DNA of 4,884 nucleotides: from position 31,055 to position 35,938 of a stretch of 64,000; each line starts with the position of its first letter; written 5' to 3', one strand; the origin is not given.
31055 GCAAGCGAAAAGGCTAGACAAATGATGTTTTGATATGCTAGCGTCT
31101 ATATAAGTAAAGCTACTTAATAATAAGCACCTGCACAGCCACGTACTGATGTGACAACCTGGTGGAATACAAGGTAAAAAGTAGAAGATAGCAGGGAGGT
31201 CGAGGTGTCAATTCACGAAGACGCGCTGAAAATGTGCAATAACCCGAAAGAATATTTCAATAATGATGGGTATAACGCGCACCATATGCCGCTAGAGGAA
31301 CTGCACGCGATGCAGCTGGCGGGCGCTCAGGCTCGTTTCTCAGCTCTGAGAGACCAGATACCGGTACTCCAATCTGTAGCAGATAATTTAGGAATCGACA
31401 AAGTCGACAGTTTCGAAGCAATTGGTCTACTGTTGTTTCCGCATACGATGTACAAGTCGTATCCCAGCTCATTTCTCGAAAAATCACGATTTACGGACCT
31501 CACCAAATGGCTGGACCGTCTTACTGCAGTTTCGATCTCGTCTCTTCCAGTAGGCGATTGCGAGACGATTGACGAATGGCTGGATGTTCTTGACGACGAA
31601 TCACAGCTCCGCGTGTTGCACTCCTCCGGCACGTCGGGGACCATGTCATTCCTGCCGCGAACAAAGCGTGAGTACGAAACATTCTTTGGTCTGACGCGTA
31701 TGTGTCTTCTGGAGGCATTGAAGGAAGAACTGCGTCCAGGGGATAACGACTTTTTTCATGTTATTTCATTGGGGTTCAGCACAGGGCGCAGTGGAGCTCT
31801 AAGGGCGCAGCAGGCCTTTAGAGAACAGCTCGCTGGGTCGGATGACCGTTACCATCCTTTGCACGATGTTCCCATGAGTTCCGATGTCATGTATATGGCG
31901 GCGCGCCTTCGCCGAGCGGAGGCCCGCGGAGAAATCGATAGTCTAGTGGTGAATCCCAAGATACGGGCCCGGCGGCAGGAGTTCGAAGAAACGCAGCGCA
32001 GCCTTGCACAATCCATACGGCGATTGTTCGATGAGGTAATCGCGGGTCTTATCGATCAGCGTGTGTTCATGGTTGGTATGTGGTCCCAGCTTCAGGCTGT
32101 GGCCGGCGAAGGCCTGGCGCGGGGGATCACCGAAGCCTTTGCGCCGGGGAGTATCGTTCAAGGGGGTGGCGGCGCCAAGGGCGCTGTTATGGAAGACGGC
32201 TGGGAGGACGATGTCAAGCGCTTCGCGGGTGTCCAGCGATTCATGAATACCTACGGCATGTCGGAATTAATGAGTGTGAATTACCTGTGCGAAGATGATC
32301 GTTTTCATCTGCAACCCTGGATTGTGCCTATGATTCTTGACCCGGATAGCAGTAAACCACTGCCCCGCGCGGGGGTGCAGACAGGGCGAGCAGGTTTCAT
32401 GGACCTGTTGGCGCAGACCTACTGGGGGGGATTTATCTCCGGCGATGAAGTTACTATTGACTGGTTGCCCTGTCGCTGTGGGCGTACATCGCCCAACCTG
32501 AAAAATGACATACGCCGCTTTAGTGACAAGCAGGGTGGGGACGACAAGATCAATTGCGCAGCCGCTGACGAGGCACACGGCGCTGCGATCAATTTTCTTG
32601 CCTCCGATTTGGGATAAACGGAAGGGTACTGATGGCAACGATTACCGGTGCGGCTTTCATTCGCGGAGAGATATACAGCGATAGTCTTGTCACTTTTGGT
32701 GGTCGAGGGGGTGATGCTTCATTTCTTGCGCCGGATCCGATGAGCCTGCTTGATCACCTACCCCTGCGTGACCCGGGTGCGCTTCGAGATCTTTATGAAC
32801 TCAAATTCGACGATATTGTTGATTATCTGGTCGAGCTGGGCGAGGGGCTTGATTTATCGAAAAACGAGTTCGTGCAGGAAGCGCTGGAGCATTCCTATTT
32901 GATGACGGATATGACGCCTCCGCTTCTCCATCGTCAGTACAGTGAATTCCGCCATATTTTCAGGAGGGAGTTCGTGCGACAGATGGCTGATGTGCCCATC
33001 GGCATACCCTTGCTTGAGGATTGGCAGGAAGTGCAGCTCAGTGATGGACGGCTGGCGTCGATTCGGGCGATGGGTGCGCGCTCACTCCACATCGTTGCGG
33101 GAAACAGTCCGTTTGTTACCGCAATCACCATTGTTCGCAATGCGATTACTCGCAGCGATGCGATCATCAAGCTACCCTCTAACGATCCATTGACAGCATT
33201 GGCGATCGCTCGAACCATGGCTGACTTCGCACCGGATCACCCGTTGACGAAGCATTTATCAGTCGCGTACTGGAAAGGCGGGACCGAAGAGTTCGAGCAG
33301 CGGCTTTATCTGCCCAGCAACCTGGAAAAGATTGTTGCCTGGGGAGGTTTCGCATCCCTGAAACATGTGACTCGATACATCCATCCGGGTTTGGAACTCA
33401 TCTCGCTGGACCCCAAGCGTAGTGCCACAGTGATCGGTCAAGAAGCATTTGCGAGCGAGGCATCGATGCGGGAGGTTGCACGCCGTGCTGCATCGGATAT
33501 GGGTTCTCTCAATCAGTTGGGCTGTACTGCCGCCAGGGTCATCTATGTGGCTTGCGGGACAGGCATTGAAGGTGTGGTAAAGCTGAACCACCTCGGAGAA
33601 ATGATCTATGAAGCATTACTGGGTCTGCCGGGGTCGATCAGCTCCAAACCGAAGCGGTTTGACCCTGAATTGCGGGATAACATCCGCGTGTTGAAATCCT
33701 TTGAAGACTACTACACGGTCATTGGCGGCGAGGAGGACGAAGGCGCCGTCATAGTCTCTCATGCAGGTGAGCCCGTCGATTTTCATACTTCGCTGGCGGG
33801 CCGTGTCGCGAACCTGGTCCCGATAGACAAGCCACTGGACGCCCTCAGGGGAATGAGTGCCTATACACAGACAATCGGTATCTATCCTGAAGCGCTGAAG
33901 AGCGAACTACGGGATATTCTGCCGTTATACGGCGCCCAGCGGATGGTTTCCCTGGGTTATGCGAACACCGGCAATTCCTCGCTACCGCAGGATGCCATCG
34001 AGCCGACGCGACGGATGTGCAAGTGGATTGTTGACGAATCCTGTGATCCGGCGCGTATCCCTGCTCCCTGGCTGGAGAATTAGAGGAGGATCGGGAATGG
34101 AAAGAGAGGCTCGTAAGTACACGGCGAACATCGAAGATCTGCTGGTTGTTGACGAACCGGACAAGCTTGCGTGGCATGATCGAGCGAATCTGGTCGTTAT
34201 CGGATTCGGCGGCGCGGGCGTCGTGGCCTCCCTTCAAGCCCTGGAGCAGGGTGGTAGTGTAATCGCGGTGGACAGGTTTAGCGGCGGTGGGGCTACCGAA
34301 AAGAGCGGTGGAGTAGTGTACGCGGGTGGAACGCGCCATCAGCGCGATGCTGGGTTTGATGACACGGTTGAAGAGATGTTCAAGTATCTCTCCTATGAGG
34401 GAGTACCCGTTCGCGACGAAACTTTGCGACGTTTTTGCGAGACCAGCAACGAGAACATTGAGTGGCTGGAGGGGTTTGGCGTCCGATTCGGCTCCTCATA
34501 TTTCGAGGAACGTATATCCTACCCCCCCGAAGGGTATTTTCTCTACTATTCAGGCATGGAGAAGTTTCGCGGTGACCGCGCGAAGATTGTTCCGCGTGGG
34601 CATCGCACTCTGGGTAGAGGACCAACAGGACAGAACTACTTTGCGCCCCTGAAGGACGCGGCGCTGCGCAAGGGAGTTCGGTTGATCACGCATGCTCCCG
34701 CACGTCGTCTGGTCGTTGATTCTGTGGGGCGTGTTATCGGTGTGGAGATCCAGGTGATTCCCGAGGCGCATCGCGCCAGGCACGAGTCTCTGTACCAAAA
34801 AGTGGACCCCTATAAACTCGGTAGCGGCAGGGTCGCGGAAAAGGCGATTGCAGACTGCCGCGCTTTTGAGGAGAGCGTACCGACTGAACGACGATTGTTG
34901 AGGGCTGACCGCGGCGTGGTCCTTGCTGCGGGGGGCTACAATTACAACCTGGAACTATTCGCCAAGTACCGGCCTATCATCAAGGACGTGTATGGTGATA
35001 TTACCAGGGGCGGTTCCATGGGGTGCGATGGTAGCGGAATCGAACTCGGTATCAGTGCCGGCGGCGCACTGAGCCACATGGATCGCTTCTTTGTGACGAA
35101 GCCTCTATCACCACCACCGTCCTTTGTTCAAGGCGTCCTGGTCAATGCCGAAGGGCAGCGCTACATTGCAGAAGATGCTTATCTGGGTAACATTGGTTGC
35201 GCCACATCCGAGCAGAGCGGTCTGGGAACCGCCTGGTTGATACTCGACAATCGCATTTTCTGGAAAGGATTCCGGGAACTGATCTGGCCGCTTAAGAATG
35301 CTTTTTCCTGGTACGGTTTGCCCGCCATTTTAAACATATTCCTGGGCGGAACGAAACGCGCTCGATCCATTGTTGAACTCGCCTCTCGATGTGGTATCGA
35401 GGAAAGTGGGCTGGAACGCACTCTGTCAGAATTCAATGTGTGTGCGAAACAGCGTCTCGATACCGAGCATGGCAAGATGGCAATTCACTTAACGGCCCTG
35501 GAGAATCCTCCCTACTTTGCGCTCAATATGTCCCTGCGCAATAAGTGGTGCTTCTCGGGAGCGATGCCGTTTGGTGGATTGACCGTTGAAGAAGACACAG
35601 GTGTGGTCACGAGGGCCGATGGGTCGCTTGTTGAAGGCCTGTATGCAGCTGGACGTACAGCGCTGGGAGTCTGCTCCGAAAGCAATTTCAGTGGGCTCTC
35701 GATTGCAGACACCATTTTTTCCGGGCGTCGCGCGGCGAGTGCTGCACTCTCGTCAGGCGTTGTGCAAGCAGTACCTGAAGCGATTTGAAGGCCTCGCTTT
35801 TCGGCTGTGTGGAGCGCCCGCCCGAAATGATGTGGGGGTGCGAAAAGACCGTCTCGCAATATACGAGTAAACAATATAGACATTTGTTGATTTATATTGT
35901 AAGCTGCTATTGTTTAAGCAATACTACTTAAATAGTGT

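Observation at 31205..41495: Two tandem LuxE-like/LuxC-like pairs (fatty-acid-reductase components) with no luciferase or LuxD genes, inside a catabolic island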

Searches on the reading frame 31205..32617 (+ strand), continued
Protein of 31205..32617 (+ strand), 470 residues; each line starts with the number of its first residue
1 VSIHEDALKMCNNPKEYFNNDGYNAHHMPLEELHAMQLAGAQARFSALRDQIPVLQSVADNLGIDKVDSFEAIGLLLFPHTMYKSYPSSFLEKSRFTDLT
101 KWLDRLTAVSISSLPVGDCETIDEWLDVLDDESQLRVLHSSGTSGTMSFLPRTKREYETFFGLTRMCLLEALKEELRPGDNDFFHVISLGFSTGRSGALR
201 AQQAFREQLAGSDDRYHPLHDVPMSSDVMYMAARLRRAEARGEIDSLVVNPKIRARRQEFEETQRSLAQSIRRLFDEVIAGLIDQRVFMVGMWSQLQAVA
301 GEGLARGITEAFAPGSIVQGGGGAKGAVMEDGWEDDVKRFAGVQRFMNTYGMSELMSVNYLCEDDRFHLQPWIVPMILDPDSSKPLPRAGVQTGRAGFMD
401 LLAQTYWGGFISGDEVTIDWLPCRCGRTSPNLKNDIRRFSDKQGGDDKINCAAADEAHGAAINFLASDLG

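Call 75: search_solved_structures(query=L004:12870-14231:+, max_evalue=1e-15)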
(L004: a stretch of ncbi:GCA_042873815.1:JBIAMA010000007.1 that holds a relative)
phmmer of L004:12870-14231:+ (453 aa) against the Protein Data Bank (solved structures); distinct sequences matched with E-value up to 1e-15: 381 (the best 60 are shown).
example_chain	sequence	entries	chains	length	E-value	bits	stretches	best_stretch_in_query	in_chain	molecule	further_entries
8vxi_A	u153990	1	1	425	8e-56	192.8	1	94-448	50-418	CYP125MRCA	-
8vxg_A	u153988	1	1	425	2.6e-55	191.1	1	94-448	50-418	CYP125MRCA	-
7y9o_A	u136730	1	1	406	1.6e-48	168.8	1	79-412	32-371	Cytochrome P450 monooxygenase YjiB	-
4fb2_A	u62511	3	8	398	1e-47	166.1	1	66-421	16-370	P450cin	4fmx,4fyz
4l6g_A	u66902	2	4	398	1e-47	166.1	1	66-421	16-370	P450cin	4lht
1t2b_A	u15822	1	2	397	1.1e-47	166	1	66-421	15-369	P450cin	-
4l77_A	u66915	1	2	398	1.2e-47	165.9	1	66-421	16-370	P450cin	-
3bdz_A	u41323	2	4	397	1.2e-47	165.8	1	66-421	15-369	P450cin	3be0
7y97_A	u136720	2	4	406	2.9e-47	164.6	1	79-412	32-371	Cytochrome P450 monooxygenase YjiB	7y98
2wgy_A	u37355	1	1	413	6.2e-47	163.5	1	89-443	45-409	CYTOCHROME P450 130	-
2uuq_A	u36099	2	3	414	1.4e-46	162.3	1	89-443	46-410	CYTOCHROME P450 130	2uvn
2wh8_A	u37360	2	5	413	1.5e-46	162.3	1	89-443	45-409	PUTATIVE CYTOCHROME P450 130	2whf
4rm4_A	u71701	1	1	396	2.6e-45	158.1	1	79-410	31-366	Cytochrome P450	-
5xjn_A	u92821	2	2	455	4.5e-45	157.4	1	44-417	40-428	Cytochrome P450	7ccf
5gwe_A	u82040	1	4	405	9.7e-45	156.3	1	77-417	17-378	Cytochrome P450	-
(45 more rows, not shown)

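Call 84: find_encoding_contigs(protein=P0003, flank=10000, max_places=2)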
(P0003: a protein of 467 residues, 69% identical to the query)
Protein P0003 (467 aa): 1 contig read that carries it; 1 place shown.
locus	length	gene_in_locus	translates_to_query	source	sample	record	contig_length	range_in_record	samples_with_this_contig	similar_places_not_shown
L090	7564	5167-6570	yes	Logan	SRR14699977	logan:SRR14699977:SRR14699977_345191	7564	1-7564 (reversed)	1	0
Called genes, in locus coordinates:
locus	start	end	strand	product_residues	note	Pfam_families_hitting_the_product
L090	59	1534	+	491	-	PF05893:LuxC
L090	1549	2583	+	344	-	PF00248:Aldo_ket_red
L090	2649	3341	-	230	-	PF07110:EthD (weak)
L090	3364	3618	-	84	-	-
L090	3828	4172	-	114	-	PF00106:adh_short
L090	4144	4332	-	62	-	-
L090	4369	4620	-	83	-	-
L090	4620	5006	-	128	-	-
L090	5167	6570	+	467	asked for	-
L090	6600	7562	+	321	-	?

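Call 85: find_encoding_contigs(protein=P0002, flank=10000, max_places=2)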
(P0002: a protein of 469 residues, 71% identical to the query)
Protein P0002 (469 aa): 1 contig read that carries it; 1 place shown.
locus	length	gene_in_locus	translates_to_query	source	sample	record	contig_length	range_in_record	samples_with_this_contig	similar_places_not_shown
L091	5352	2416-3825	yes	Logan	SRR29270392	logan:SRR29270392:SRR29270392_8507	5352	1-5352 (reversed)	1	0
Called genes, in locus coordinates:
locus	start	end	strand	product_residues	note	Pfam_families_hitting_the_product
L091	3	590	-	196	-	?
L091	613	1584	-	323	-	PF00106:adh_short, PF08659:KR (weak), PF13561:adh_short_C2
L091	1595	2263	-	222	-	-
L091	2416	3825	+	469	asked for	-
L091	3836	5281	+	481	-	PF05893:LuxC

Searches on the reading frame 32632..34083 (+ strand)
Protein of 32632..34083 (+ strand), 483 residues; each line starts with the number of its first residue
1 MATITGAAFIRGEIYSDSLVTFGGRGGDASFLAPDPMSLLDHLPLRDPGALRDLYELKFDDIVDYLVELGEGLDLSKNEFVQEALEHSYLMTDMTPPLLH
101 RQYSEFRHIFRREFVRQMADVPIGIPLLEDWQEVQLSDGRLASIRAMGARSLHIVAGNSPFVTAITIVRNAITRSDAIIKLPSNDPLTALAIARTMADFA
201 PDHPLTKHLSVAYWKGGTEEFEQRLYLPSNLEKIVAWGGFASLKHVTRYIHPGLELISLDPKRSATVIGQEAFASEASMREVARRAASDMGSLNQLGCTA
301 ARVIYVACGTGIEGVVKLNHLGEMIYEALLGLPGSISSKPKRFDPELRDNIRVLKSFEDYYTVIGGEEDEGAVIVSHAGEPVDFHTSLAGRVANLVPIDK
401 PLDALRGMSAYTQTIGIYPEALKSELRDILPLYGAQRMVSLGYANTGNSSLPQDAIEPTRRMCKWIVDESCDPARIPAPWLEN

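Call 3: search_protein_families(library=pfam, proteins=[window:32632-34083:+], max_evalue=0.01)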
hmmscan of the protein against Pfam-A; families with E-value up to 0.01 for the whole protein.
window:32632-34083:+ (483 aa): 1 family
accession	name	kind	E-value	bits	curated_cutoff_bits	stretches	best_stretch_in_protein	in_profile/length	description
PF05893.19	LuxC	-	1.3e-32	113.6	21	1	56-464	3-400/401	Acyl-CoA reductase (LuxC)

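Call 4: search_protein_families(library=ncbifam, proteins=[window:32632-34083:+], max_evalue=0.01)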
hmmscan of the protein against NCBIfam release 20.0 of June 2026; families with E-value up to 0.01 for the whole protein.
window:32632-34083:+ (483 aa): 1 family
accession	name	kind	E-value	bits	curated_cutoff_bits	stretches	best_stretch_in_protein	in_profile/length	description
NF052251.1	LCFA_red_LuxC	equivalog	1.3e-33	116.2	750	1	146-469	139-448/478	long-chain-fatty-acyl-CoA reductase LuxC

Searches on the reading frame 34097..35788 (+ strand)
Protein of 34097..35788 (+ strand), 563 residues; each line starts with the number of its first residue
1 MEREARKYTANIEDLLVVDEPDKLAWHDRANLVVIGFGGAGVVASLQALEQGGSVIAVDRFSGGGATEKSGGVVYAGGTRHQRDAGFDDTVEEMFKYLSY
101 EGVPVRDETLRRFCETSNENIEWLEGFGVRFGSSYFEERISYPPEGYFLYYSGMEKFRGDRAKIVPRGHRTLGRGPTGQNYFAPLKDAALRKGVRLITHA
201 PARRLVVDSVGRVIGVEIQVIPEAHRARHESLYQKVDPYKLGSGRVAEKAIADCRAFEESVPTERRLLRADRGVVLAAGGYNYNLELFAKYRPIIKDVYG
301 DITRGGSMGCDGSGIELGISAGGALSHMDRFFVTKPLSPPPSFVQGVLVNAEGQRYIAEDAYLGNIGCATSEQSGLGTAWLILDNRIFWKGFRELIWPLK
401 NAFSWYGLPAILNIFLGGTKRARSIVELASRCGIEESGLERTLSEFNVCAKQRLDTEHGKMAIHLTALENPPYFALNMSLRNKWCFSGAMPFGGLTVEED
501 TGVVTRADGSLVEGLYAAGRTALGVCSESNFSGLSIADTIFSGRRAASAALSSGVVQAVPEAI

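Call 3: search_protein_families(library=pfam, proteins=[window:34097-35788:+], max_evalue=0.01)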
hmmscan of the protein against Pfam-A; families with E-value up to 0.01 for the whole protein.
window:34097-35788:+ (563 aa): 3 families
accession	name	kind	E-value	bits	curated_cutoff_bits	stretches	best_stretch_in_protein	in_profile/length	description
PF00890.30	FAD_binding_2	-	1.1e-34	120.8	20.4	1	32-524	2-401/414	FAD binding domain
PF01266.30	DAO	-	2e-08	34.6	27.9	1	32-216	2-185/353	FAD dependent oxidoreductase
PF12831.13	FAD_oxidored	-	0.0047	16.7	27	1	32-99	2-69/416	FAD dependent oxidoreductase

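Call 4: search_protein_families(library=ncbifam, proteins=[window:34097-35788:+], max_evalue=0.01)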
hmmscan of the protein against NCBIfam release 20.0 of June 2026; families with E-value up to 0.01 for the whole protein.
window:34097-35788:+ (563 aa): 27 families (the best 25 are shown)
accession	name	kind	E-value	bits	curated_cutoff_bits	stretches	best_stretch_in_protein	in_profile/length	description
NF005511.0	PRK07121.1-4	equivalog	2.3e-166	554.5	466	1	12-551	3-540/553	FAD-binding protein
NF005513.0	PRK07121.1-6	equivalog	1.1e-99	334.4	608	1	31-551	8-526/533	FAD-binding protein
NF005510.0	PRK07121.1-3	subfamily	1.3e-85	288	481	2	264-550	224-486/492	FAD-binding protein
NF005508.0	PRK07121.1-1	equivalog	5.5e-67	226.4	537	2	23-228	14-225/497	FAD-binding protein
NF005512.0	PRK07121.1-5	subfamily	9.6e-62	209.1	812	2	268-550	230-486/489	FAD-binding protein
TIGR01813.1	flavo_cyto_c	subfamily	3.9e-38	131.3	285.45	2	165-547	116-443/444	flavocytochrome c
NF005509.0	PRK07121.1-2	subfamily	6.8e-38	130.5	630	2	268-550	252-521/527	FAD-binding protein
NF009478.0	PRK12844.1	equivalog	3.1e-32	111.6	789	2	267-541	256-539/559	3-ketosteroid-delta-1-dehydrogenase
NF005064.0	PRK06481.1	equivalog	1.1e-31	110.1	542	2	272-549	241-498/506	flavocytochrome c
NF009473.0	PRK12835.1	subfamily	2.4e-31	108.9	837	2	266-529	259-544/585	FAD-binding protein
NF004789.0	PRK06134.1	subfamily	3.9e-30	104.9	747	3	25-121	8-106/581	FAD-dependent oxidoreductase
NF005882.1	PRK07843.1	equivalog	1.5e-28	99.5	788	2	262-527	243-523/547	3-oxosteroid 1-dehydrogenase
NF053717.1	VnlPnlRedVprA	equivalog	5.4e-27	94.8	600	2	421-550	354-478/481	vinyl phenol reductase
NF053677.1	Desat2ChcC2Cyan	equivalog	3.4e-25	88.4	900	3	377-526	376-526/558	4-oxocyclohex-2-ene-1-carboxylate 5-dehydrogenase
NF009477.0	PRK12843.1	equivalog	1.1e-23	83.6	758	2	18-125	5-114/578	FAD-dependent oxidoreductase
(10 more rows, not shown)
